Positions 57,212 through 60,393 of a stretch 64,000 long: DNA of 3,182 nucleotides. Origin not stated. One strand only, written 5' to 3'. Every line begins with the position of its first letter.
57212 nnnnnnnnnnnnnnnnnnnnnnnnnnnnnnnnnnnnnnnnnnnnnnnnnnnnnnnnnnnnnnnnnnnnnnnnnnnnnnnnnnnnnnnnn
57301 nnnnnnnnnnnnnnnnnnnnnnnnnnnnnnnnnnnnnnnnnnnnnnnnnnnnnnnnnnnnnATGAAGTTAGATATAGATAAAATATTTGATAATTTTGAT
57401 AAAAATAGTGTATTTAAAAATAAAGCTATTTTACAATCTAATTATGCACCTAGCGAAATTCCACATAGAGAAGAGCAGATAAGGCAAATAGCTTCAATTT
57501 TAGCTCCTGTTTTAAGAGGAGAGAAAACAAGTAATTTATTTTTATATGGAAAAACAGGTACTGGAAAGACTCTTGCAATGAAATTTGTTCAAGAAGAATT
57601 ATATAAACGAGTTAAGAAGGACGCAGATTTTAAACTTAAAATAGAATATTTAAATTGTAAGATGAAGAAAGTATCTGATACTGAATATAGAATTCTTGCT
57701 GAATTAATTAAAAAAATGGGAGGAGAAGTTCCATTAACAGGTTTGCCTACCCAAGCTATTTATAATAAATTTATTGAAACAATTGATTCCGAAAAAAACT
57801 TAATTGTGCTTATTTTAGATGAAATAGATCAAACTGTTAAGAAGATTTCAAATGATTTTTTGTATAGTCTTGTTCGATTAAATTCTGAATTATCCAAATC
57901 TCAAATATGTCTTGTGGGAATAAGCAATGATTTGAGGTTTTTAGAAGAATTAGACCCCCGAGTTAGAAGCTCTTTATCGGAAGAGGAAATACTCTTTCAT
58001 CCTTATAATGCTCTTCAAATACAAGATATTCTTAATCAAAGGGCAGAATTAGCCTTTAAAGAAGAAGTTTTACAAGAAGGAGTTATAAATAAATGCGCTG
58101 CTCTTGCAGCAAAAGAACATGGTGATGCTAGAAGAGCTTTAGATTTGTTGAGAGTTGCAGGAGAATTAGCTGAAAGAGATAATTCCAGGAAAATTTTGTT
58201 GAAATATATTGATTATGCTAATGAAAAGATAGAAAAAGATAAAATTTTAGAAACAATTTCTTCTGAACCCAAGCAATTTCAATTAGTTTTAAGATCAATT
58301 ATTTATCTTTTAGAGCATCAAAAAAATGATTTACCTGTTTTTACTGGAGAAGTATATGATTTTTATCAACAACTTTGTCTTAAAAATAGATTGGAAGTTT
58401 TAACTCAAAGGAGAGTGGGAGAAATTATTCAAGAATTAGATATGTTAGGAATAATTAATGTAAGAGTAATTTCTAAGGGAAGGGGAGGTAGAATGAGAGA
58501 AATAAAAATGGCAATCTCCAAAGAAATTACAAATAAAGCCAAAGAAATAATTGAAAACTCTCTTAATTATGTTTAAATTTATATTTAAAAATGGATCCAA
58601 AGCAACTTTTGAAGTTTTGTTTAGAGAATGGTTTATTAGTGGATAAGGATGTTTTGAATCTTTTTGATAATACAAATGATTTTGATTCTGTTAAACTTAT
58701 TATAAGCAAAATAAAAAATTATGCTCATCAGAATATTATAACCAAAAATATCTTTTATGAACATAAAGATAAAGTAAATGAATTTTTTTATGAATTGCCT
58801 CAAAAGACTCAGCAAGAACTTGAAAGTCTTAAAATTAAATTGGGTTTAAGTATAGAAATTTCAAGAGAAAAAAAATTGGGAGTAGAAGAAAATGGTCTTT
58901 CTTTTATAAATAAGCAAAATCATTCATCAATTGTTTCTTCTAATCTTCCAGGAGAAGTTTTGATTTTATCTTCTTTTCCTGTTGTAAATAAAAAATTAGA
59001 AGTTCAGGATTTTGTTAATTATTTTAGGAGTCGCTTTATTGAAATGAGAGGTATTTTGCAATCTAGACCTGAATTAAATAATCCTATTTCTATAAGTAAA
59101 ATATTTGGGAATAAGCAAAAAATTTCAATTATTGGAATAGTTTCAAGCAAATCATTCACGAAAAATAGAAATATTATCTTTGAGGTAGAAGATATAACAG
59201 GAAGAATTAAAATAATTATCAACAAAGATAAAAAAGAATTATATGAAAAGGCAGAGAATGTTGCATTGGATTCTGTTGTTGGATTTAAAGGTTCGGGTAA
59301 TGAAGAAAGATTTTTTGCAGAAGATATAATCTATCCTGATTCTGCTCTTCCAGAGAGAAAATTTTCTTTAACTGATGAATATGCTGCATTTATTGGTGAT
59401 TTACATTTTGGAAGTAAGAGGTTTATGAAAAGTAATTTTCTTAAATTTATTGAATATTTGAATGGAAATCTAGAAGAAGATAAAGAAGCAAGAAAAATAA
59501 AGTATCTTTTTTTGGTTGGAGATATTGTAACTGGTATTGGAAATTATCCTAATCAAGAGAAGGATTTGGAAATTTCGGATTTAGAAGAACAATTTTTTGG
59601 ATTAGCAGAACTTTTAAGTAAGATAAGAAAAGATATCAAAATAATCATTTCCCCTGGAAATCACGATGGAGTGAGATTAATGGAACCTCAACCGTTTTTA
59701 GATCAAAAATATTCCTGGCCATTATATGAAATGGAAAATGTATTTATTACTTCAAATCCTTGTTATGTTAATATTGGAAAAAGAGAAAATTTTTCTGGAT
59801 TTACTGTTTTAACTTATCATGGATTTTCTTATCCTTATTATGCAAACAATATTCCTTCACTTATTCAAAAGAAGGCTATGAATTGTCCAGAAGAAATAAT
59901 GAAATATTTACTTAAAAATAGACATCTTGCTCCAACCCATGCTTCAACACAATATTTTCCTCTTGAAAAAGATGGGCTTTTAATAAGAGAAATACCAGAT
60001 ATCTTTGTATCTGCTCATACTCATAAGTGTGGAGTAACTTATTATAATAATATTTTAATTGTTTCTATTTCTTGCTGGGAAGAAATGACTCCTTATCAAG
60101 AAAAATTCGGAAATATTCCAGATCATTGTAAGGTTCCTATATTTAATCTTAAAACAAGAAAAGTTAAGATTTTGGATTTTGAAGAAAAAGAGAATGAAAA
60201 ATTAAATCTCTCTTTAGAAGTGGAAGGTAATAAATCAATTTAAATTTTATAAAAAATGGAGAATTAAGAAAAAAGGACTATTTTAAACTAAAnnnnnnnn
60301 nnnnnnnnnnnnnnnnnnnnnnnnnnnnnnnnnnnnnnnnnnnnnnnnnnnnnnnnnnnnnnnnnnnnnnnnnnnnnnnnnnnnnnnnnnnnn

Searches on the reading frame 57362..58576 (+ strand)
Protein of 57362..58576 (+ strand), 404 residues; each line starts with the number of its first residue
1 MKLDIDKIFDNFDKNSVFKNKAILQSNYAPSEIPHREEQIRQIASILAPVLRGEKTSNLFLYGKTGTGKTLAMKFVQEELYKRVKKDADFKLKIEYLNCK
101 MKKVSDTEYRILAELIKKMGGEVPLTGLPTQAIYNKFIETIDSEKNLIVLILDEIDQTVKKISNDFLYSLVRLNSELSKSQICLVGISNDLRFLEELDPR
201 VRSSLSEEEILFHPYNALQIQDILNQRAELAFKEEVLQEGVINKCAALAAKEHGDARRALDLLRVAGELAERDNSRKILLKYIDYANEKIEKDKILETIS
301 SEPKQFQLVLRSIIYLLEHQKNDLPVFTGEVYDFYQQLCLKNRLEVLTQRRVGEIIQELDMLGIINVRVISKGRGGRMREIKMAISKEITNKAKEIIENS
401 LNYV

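Call 10: search_protein_families(library=pfam, proteins=[window:57362-58576:+], max_evalue=0.001)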
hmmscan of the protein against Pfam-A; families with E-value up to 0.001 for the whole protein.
window:57362-58576:+ (404 aa): 8 families
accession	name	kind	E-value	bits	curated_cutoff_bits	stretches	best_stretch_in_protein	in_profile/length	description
PF22703.2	Cdc6_lid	-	8.8e-26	90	27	1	221-287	1-67/68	Cdc6 AAA+ ATPase-type lid domain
PF09079.17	Cdc6_C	-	7.5e-25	87.2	25.1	1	297-392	1-95/96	CDC6, C terminal winged helix domain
PF13191.12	AAA_16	-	7.9e-10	39.9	32.6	1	33-175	2-160/167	AAA ATPase domain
PF13401.12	AAA_22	-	4.4e-09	37.2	27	1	57-190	6-125/130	AAA domain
PF00004.35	AAA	-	3.2e-08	34.5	21.2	1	60-210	2-127/131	ATPase family associated with various cellular activities (AAA)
PF22606.2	Cdc6-ORC-like_ATPase_lid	-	2e-07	31.3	27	1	215-271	1-57/60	Cdc6/ORC-like, ATPase lid domain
PF01637.24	ATPase_2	-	2.6e-07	31.1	33.2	1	36-181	4-146/225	ATPase domain predominantly from Archaea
PF05621.17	TniB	-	1.6e-05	24.9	22.4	1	51-195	30-170/189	Bacterial TniB protein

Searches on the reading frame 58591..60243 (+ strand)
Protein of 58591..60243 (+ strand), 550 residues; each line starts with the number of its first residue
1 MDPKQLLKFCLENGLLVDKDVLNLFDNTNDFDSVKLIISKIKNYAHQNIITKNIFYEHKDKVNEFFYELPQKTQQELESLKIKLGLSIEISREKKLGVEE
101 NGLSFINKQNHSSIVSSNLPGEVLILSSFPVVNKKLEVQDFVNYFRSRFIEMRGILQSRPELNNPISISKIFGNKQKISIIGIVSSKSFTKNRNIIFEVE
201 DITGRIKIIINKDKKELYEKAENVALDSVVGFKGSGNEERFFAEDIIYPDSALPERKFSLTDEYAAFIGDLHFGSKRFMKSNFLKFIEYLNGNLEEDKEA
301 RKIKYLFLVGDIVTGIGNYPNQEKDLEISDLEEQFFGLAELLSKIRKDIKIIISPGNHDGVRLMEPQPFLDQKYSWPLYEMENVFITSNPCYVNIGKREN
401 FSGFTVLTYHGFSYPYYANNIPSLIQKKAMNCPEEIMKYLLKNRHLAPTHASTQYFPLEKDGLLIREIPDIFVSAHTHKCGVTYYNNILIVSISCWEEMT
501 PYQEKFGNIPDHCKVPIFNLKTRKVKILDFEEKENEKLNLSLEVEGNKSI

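Call 10: search_protein_families(library=pfam, proteins=[window:58591-60243:+], max_evalue=0.001)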
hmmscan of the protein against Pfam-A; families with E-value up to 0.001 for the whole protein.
window:58591-60243:+ (550 aa): 3 families
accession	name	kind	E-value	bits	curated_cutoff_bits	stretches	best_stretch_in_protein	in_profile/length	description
PF00149.33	Metallophos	-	2e-10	41.9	21.5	1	266-480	4-191/191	Calcineurin-like phosphoesterase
PF04042.21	DNA_pol_E_B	-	2.4e-10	40.6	29.1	1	266-476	2-203/210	DNA polymerase alpha/epsilon subunit B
PF01336.31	tRNA_anti-codon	-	7.1e-06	26.3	27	1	179-235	2-56/75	OB-fold nucleic acid binding domain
